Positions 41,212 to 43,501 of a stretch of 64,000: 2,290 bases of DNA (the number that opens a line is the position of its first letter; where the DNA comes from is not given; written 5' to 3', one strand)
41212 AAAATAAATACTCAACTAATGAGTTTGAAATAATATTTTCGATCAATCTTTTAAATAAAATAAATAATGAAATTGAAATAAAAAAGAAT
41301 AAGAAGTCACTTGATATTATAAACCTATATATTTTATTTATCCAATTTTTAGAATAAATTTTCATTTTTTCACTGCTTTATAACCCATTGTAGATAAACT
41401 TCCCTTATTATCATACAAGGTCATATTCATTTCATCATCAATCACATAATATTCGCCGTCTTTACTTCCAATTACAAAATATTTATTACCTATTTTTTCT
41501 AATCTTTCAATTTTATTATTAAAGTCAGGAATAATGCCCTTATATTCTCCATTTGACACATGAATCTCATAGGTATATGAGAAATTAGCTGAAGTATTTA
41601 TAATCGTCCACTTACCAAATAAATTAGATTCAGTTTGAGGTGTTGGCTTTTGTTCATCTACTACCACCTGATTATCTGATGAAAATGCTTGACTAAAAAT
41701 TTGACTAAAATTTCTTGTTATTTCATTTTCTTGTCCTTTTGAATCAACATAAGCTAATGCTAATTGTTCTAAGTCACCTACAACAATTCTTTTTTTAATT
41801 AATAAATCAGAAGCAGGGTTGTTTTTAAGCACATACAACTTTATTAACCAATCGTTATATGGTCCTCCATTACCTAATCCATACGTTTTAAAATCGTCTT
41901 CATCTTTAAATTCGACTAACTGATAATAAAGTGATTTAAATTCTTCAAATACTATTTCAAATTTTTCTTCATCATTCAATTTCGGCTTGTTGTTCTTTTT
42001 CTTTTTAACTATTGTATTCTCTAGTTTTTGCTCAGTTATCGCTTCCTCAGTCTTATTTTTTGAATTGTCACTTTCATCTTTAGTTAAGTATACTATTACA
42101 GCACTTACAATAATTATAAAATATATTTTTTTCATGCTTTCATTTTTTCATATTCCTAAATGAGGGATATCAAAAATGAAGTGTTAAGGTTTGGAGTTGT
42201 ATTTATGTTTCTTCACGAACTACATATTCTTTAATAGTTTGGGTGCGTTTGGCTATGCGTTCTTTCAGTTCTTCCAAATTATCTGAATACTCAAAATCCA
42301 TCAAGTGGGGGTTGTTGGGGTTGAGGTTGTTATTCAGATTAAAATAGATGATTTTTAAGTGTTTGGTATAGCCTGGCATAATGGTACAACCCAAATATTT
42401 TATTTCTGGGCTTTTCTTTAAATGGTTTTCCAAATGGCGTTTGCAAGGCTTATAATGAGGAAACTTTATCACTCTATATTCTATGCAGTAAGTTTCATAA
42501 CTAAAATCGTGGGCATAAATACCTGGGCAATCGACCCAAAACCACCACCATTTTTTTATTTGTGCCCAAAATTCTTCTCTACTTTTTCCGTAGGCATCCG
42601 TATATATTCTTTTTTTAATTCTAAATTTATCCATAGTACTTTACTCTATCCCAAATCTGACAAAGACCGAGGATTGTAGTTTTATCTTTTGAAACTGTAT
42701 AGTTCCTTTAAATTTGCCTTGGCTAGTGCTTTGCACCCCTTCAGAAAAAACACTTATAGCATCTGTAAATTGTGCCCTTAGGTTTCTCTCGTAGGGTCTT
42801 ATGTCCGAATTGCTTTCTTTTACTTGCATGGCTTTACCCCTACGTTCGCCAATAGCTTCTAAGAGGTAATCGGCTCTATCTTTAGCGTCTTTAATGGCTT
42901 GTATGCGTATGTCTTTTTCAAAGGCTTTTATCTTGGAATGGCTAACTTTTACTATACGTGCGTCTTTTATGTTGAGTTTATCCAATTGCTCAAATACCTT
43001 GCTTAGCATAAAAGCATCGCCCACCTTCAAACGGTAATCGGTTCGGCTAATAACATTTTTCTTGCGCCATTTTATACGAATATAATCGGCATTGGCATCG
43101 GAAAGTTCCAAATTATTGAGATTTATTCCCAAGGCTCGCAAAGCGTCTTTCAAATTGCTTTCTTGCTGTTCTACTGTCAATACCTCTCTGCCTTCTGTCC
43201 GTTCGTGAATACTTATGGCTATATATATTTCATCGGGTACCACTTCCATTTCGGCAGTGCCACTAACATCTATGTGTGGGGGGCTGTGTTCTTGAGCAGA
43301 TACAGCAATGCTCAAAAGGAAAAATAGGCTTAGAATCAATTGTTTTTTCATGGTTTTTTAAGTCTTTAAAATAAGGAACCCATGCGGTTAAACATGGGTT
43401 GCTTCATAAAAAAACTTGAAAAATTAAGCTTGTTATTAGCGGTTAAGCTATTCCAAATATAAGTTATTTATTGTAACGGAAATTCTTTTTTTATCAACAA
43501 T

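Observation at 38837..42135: Low-GC two-gene islet: 4-TM KAP NTPase plus a coupled membrane-anchored partner (candidate new anti-phage system)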

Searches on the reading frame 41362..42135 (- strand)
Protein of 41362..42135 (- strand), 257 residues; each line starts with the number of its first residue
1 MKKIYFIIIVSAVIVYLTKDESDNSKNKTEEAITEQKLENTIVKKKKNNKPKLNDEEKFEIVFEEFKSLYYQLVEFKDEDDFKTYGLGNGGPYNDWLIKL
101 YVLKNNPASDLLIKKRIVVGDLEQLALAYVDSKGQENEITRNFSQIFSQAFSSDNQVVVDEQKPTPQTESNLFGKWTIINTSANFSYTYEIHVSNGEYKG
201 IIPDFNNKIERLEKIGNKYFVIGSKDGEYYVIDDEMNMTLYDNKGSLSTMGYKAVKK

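Call 3: search_protein_families(library=pfam, proteins=[window:41362-42135:-], max_evalue=0.1)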
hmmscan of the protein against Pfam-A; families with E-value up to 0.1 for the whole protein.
window:41362-42135:- (257 aa): 1 family
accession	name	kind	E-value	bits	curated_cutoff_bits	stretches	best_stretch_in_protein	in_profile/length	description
PF10694.14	DUF2500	-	0.026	15.4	33.5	1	4-81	2-70/102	Protein of unknown function (DUF2500)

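Call 4: search_protein_families(library=padloc, proteins=[window:41362-42135:-], max_evalue=0.1)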
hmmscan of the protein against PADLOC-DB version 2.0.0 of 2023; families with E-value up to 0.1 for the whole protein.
window:41362-42135:- (257 aa): 0 families

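Call 5: search_protein_families(library=ncbifam, proteins=[window:41362-42135:-], max_evalue=0.1)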
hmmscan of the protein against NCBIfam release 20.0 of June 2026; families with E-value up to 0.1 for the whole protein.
window:41362-42135:- (257 aa): 0 families

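Call 7: find_homologous_proteins(query=window:41362-42135:-)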
Query window:41362-42135:- (257 aa): 1 proteins with E <= 0.001 among 486 candidates.
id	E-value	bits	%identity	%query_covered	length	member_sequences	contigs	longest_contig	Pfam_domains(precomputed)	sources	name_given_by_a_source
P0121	2.3e-162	556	100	100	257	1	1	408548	-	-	-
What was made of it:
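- Tried and rejected: Partner as an orphan: the word-indexed search found only the query itself (call 7).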

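Call 31: search_protein_representatives(protein=window:41362-42135:-)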
Query: 257 residues. Proteins with E-value up to 0.001 (for the whole library): 378; up to 1e-10: 118; up to 1e-30: 15. The best 150 are listed.
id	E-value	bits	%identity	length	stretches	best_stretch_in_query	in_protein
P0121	7.2e-163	556.1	100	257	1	1-257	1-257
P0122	1.7e-54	201.3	78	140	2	161-257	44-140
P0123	5.5e-50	186.5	46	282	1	6-256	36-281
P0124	6.4e-48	179.7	47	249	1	36-257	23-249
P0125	1.1e-46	175.7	44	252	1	54-256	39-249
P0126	1.1e-41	159.3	40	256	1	2-256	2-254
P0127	1.6e-41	158.8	47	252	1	58-256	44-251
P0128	8.0e-37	143.4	43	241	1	57-256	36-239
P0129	3.5e-36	141.3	38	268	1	23-256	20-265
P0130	1.9e-34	135.6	39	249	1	51-256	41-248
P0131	5.8e-33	130.7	39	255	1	52-257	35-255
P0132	2.2e-32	128.9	37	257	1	51-256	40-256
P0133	2.1e-31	125.6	39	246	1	55-254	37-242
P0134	2.3e-31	125.5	36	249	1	36-254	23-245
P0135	7.1e-31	123.9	38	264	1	52-248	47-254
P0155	1.2e-19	87.2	37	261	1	57-249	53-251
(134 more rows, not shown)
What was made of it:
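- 41362..42135 (-): Partner gene, 257 aa: N-terminal signal-anchor (aa 1-18), disordered linker, helical middle domain (aa ~52-155), beta-rich C-terminal domain (aa ~165-257). 378 relatives by exhaustive HMMER, with the domains occurring together or singly (call 31).
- Checked: The word-indexed search found nothing (call 7), but exhaustive HMMER found 378 relatives (call 31).
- Tried and rejected: This was a sensitivity artefact, because exhaustive HMMER found 378 relatives (call 31).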

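Call 33: find_encoding_contigs(protein=P0123, flank=5000, max_places=3)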
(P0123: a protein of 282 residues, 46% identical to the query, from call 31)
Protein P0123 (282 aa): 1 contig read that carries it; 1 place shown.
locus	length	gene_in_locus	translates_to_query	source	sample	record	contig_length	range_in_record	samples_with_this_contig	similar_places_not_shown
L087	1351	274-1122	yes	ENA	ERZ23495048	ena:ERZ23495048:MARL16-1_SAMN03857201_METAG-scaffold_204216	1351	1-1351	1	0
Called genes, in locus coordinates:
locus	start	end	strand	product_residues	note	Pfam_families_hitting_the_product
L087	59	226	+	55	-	-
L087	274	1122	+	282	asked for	-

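Call 34: find_encoding_contigs(protein=P0124, flank=5000, max_places=3)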
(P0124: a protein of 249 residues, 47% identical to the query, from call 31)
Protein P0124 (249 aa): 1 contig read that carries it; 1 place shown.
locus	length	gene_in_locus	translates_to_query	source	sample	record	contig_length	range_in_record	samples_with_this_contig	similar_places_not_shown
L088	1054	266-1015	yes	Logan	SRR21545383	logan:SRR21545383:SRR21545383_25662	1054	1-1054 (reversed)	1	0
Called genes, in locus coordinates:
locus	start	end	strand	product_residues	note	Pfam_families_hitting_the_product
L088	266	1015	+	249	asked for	-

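Call 41: find_related_loci(query=A4, collection=metagenome_contigs, flank=6000)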
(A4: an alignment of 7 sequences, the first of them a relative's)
Query A4 (257 aa) in metagenome_contigs; peptide patterns used: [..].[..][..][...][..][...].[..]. (x = any residue, [..] = any of these).
408 stretches matched a pattern; 5 encode a relative of the query (tblastn E <= 1e-3); 5 distinct loci.
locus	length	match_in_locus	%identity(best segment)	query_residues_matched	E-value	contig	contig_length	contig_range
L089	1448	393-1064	46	45-257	3e-59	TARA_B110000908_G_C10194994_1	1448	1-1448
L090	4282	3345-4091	43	8-257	7e-55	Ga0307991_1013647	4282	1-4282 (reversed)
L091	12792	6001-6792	34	1-256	2e-43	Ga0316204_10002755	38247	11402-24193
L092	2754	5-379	44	138-257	5e-24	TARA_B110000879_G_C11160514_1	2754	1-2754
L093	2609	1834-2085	47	172-256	7e-16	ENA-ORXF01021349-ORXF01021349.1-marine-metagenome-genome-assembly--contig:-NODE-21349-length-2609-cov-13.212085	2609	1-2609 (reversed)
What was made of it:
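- Tried and rejected: A 7-sequence alignment returned only 5 loci (call 41), and several look-ups landed on contigs of 1-1.5 kb (calls 33, 34).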

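Call 42: find_homologous_proteins(query=A3, max_evalue=0.00001)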
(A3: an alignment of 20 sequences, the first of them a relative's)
Query A3 (20 sequences) (257 aa, profile of the alignment): 10 proteins with E <= 0.00001 among 3813 candidates.
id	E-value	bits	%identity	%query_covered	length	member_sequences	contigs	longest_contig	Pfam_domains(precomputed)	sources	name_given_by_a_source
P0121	7.0e-79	283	100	100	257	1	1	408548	-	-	-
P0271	8.1e-74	266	41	98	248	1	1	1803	-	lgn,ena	-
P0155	1.6e-68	249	33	73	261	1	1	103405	-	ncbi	-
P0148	1.8e-61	226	31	75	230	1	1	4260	-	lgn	-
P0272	8.0e-60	220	37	76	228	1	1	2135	-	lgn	-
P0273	1.3e-59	220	34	76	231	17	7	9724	-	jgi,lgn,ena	-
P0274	1.7e-58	216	30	75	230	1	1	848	-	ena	-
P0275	6.2e-54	201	32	81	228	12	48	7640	-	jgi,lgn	jgi:hypothetical protein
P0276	2.2e-39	153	60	39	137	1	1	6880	-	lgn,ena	-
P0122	1.9e-31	127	82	37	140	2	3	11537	-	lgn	-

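Call 44: find_encoding_contigs(protein=P0155, flank=6000, max_places=2)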
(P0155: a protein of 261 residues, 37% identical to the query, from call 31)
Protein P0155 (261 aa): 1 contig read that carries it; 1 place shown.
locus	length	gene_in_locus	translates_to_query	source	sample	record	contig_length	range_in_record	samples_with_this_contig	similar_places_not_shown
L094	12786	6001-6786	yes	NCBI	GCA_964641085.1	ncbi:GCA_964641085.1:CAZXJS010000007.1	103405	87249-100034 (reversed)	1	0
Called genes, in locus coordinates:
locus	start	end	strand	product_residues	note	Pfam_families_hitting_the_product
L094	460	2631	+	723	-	PF03477:ATP-cone, PF13597:NRDD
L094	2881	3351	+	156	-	PF13353:Fer4_12 (weak)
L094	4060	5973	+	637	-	PF14903:WG_beta_rep (faint)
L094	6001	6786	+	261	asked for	-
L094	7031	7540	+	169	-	-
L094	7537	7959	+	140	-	-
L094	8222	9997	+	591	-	PF07881:Fucose_iso_N1, PF07882:Fucose_iso_N2, PF02952:Fucose_iso_C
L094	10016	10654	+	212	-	PF00596:Aldolase_II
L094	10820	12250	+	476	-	PF00370:FGGY_N, PF02782:FGGY_C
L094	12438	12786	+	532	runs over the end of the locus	PF07690:MFS_1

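Call 45: find_encoding_contigs(protein=P0273, flank=6000, max_places=3)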
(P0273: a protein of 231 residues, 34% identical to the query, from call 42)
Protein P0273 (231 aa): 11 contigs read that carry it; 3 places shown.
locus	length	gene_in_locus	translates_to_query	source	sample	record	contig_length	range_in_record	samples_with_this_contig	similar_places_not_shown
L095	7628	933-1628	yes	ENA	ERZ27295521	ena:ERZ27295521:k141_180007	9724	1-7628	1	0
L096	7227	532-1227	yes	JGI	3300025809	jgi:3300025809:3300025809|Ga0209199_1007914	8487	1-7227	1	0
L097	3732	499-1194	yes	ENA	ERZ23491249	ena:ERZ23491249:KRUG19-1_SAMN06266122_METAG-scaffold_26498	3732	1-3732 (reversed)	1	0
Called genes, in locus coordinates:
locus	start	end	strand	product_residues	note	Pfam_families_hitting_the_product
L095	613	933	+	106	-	-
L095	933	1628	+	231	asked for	-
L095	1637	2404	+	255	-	-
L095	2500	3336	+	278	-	-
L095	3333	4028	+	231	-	PF00520:Ion_trans, PF07885:Ion_trans_2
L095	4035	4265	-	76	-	-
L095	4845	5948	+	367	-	PF00589:Phage_integrase (weak)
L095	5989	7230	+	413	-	-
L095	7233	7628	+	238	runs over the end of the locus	-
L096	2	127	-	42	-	?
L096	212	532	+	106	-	-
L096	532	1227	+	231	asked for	-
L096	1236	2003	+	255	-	-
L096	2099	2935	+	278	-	-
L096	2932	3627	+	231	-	PF00520:Ion_trans, PF07885:Ion_trans_2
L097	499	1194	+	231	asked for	-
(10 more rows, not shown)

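Call 46: find_encoding_contigs(protein=P0275, flank=6000, max_places=3)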
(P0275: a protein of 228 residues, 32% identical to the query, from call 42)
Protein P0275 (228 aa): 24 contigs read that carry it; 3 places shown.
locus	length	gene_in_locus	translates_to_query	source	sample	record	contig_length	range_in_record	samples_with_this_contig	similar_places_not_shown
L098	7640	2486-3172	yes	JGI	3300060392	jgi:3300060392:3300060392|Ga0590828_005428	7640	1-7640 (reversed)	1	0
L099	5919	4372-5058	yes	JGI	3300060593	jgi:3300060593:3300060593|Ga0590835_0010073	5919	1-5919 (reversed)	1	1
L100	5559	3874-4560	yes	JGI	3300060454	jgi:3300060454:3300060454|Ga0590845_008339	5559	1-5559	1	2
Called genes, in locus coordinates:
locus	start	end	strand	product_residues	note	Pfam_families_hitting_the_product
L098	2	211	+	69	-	?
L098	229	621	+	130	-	PF10825:DUF2752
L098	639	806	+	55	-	PF10164:BRI3 (weak)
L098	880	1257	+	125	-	PF08000:bPH_1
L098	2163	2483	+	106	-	-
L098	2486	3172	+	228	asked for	-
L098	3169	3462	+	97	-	-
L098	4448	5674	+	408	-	PF17293:Arm-DNA-bind_5, PF13102:Phage_int_SAM_5, PF00589:Phage_integrase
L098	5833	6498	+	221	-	-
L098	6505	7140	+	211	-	-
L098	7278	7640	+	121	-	?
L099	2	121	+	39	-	?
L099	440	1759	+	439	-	-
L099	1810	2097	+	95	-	PF01844:HNH (faint)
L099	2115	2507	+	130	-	PF10825:DUF2752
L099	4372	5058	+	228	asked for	-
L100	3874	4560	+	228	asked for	-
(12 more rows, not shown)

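Call 47: find_encoding_contigs(protein=P0276, flank=6000, max_places=2)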
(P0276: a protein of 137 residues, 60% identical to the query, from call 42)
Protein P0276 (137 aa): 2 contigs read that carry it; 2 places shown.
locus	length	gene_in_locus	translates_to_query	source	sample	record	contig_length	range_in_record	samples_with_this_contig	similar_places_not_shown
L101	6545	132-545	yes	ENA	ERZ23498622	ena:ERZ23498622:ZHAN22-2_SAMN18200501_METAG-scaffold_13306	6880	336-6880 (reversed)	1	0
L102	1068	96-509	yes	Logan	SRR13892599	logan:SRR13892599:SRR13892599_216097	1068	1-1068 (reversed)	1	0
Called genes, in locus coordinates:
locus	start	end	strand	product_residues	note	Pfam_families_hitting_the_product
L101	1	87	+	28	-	?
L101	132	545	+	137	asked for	-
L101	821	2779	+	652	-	PF00009:GTP_EFTU, PF22042:EF-G_D2, PF03144:GTP_EFTU_D2 (weak), PF14492:EFG_III, PF03764:EFG_IV, PF00679:EFG_C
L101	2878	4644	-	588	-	PF01343:Peptidase_S49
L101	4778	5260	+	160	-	PF01288:HPPK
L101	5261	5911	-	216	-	PF14681:UPRTase, PF00156:Pribosyltran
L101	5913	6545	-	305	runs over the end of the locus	-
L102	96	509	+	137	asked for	-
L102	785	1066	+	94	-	?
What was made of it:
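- Partner relatives occur beside fucose genes, an EF-G-like gene or integrase-linked small genes (calls 44-47).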

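Call 64: predict_structure(alignment_id=A3)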
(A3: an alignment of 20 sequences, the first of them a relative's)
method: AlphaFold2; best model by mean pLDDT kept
length: 257 residues; sequences in the alignment: 20
mean_pLDDT: 85.1   pTM: 0.49
mean pLDDT of the five models: 85.1, 84.5, 83.3, 83.0, 82.7
residues with pLDDT >= 90: 177; 70-90: 30; 50-70: 14; < 50: 36
segments of 3 or more residues with pLDDT < 50: 21-44, 156-167
pLDDT, mean of each block of 10 residues (from residue 1): 75 73 43 42 56 92 98 98 95 96 96 93 98 96 92 59 49 97 96 95 93 97 94 98 97 98
secondary structure, 60 per line:
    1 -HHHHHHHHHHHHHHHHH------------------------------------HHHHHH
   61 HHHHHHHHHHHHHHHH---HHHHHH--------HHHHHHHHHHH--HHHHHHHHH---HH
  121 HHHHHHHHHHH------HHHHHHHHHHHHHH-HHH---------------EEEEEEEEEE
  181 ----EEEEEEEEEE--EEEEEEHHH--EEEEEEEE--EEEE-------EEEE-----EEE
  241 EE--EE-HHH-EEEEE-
elements in order: H2-18 H55-76 H80-85 H94-104 H107-115 H119-131 H138-151 E171-180 E185-194 E197-202 E208-215 E218-221 E229-232 E238-242 E252-256
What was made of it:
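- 41362..42135 (-): AlphaFold model with pLDDT 85 (call 64).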

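Call 68: fold_search(model_id=the predicted structure, library=pdb)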
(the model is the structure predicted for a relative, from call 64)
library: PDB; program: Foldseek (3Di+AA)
matches with E <= 10: 619; with E <= 0.001: 0
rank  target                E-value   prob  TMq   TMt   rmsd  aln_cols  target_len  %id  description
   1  7rto_B                2.8e-02  0.16  0.13  0.11  15.7       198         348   12  Cryo-EM structure of bluetongue virus capsid protein VP5 at low endosomal pH intermediate state 2 (released 2021-11-03)
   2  4inn_B                3.2e-02  1.00  0.25  0.40   6.4       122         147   12  Protein HP1028 from the human pathogen Helicobacter pylori belongs to the lipocalin family (released 2013-07-31)
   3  6nfa                  3.3e-02  0.13  0.12  0.09  19.4       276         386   12  Vav1 inhibited by an allosteric inhibitor: Vav1 inhibitors block GEF activity (released 2019-12-25)
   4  5a3f_A                3.7e-02  0.18  0.16  0.07  19.9       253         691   11  Crystal structure of the dynamin tetramer (released 2015-08-26)
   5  1rj2_A                4.4e-02  0.21  0.17  0.14  19.3       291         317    7  Crystal structure of the DH/PH fragment of Dbs without bound GTPase (released 2004-06-29)
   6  2elb                  6.9e-02  0.18  0.16  0.12  37.6       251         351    7  Crystal Structure of the BAR-PH domain of human APPL1 (released 2007-05-29)
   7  9v53_A1               9.6e-02  0.09  0.13  0.10  31.3       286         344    9  Structure of TolC, YbjP, and AcrABZ complex (released 2025-11-05)
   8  4mt6                  1.0e-01  0.13  0.14  0.11  18.7       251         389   10  Crystal structure of closed inactive collybistin (released 2014-08-13)
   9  6new                  1.0e-01  0.11  0.14  0.10  21.7       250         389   11  Apo structure of the activated truncation of Vav1 (released 2019-12-25)
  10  9nsu_A                1.1e-01  0.28  0.22  0.21  16.6       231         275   11  Bacterial Pictet-Spenglerase KslB in complex with product of L-Trp and succinic semialdehyde (released 2025-04-23)
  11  2dfk_C                1.2e-01  0.10  0.14  0.11  18.0       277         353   13  Crystal structure of the CDC42-Collybistin II complex (released 2006-05-02)
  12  1x86_A                1.3e-01  0.14  0.17  0.13  21.1       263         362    7  Crystal Structure of the DH/PH domains of Leukemia-associated RhoGEF in complex with RhoA (released 2004-09-21)
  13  3bji_A                1.3e-01  0.11  0.14  0.11  21.9       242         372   11  Structural Basis of Promiscuous Guanine Nucleotide Exchange by the T-Cell Essential Vav1 (released 2008-07-15)
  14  4hdo_A                1.3e-01  0.23  0.19  0.16  14.8       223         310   13  Crystal structure of the binary Complex of KRIT1 bound to the Rap1 GTPase (released 2013-07-10)
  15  6nf1                  1.4e-01  0.12  0.15  0.08  18.7       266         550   10  Vav1 inhibited by an allosteric inhibitor: Vav1 inhibitors block GEF activity (released 2019-12-25)
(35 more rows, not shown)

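Call 79: search_protein_families(library=phrogs, proteins=[window:41362-42135:-], max_evalue=0.01)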
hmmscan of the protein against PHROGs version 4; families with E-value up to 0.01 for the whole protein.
window:41362-42135:- (257 aa): 0 families

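Call 85: fold_search(model_id=the predicted structure, library=viral)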
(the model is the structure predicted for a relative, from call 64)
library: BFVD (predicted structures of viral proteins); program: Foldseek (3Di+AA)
matches with E <= 10: 694; with E <= 0.001: 0
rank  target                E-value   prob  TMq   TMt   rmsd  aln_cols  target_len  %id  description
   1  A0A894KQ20            1.1e-02  0.35  0.16  0.15  25.4       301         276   10  (no name in the UniProt tables at hand)
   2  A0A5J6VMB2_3          1.8e-02  0.25  0.17  0.05  26.2       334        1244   12  Uncharacterized protein [Megaviridae environmental sample]
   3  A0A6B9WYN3            2.0e-02  0.33  0.14  0.11  19.0       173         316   16  (no name in the UniProt tables at hand)
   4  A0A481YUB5            6.0e-02  0.69  0.17  0.18  11.1       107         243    9  Uncharacterized protein [Marseillevirus LCMAC102]
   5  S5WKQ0                7.6e-02  0.15  0.14  0.16  16.4       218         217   10  Uncharacterized protein [Pseudomonas phage PaBG]
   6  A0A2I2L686            8.9e-02  0.21  0.16  0.22  19.2       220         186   10  Uncharacterized protein [Orpheovirus IHUMI-LCC2]
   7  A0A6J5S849            9.5e-02  0.20  0.17  0.12  19.1       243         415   10  DNA topoisomerase [uncultured Caudovirales phage]
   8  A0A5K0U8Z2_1          1.1e-01  0.10  0.14  0.05  21.6       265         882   14  Uncharacterized protein [Yasminevirus sp. GU-2018]
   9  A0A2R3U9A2            1.4e-01  0.12  0.11  0.04  25.8       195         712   12  Tail fibers protein [Salmonella phage vB_SenS_PHB07]
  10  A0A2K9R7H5            1.4e-01  0.10  0.13  0.09  17.5       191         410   13  (no name in the UniProt tables at hand)
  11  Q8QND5                1.5e-01  0.15  0.18  0.07  18.1       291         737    9  EsV-1-147 [Ectocarpus siliculosus virus 1 (isolate New Zealand/Kaikoura/1988)]
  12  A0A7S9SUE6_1          1.6e-01  0.09  0.14  0.06  20.0       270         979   10  Uncharacterized protein [Virus NIOZ-UU157]
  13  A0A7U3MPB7            1.7e-01  0.14  0.12  0.15  23.8       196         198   11  (no name in the UniProt tables at hand)
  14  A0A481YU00            1.7e-01  0.10  0.13  0.13  21.3       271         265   10  F-box domain protein [Marseillevirus LCMAC102]
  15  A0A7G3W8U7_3          1.7e-01  0.08  0.13  0.05  23.4       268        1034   12  ORF3 [Monilinia hypovirus A]
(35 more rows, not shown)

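Call 102: find_related_loci(query=A4, collection=viral_contigs, flank=5000)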
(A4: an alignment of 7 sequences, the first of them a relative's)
Query A4 (257 aa) in viral_contigs; peptide patterns used: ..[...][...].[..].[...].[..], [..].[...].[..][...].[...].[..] (x = any residue, [..] = any of these).
185 stretches matched a pattern; 1 encode a relative of the query (tblastn E <= 1e-3); 1 distinct loci.
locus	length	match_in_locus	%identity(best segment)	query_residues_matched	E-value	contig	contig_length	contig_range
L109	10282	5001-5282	34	60-153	6e-14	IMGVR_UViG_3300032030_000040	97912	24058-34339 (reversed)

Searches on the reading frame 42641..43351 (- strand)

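Call 3: search_protein_families(library=pfam, proteins=[window:42641-43351:-], max_evalue=0.1)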
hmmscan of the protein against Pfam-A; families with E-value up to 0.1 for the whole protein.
window:42641-43351:- (236 aa): 1 family
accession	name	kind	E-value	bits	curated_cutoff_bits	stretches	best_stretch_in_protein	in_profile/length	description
PF04402.19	SIMPL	-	1.1e-18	68.7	25.2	1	27-233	1-205/205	Protein of unknown function (DUF541)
